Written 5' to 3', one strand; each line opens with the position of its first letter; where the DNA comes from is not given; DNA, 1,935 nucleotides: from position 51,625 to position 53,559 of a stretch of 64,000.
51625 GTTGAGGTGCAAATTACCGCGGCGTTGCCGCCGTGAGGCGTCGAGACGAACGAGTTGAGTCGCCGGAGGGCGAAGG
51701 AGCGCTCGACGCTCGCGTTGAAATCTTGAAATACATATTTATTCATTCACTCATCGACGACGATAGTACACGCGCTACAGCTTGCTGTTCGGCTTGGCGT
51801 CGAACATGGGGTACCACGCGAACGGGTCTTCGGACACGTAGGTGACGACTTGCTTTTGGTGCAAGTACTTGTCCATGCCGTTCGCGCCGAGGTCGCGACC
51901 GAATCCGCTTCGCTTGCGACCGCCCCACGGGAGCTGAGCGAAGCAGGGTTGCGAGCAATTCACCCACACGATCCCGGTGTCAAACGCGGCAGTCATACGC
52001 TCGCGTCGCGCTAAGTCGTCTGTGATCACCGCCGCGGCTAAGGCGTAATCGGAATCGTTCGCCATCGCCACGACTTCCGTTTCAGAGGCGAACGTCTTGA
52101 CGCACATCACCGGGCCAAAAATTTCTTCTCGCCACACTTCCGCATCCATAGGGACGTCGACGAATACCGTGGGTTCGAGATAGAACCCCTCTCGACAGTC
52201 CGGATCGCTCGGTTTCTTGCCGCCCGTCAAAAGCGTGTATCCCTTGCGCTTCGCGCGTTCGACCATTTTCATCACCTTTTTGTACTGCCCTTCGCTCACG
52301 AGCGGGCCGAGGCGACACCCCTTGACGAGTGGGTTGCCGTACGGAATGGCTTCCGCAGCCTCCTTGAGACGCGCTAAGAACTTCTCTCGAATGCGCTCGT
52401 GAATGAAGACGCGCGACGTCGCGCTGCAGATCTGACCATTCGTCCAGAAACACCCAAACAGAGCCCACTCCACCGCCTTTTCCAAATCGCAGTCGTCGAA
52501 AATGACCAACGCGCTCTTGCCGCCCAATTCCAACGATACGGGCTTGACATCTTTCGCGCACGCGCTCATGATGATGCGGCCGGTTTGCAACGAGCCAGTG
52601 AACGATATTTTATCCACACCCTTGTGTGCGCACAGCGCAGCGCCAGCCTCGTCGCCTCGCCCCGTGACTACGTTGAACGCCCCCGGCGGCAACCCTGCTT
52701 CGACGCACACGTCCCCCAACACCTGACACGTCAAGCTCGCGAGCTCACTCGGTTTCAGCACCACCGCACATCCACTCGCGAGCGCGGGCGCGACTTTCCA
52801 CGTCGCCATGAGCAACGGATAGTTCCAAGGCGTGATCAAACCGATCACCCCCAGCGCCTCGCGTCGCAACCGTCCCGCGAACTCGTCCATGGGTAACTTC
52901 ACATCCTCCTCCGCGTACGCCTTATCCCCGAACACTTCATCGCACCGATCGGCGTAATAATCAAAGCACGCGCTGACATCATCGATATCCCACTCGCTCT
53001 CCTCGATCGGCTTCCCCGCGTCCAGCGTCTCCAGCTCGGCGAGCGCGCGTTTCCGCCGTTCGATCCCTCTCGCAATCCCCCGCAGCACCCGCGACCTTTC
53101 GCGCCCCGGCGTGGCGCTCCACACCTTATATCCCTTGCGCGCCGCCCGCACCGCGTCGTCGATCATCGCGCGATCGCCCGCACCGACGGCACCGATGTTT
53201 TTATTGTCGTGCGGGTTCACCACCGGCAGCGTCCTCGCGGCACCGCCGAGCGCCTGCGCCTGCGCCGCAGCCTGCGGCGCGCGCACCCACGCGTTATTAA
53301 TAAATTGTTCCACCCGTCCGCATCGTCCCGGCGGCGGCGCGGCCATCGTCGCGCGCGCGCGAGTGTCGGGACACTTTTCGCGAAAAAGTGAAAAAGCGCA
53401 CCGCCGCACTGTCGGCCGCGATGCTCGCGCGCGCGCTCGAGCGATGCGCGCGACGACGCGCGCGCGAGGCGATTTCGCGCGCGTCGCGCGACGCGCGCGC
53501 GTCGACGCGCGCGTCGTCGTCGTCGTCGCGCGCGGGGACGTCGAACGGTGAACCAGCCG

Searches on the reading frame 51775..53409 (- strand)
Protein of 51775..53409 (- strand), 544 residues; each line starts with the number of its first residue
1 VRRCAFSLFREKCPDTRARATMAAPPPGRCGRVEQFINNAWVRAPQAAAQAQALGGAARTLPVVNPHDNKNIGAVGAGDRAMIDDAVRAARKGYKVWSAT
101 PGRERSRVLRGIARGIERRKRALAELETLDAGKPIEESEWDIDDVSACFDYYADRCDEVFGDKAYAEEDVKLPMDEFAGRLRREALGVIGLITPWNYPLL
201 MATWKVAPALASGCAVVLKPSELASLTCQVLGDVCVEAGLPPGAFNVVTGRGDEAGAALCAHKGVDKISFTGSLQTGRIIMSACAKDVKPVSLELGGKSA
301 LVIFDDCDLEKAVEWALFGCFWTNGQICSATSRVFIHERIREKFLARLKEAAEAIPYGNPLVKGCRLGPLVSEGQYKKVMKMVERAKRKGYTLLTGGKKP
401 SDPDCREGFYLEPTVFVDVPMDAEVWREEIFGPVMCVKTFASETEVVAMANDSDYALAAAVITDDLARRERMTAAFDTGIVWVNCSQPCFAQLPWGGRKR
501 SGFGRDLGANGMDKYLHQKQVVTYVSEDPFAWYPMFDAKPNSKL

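Call 16: search_protein_families(library=pfam, proteins=[window:51775-53409:-], max_evalue=0.001)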
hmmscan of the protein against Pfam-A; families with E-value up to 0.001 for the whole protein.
window:51775-53409:- (544 aa): 1 family
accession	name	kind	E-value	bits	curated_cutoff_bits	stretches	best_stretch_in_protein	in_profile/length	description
PF00171.27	Aldedh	-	1.5e-163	545.1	23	1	58-521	6-461/461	Aldehyde dehydrogenase family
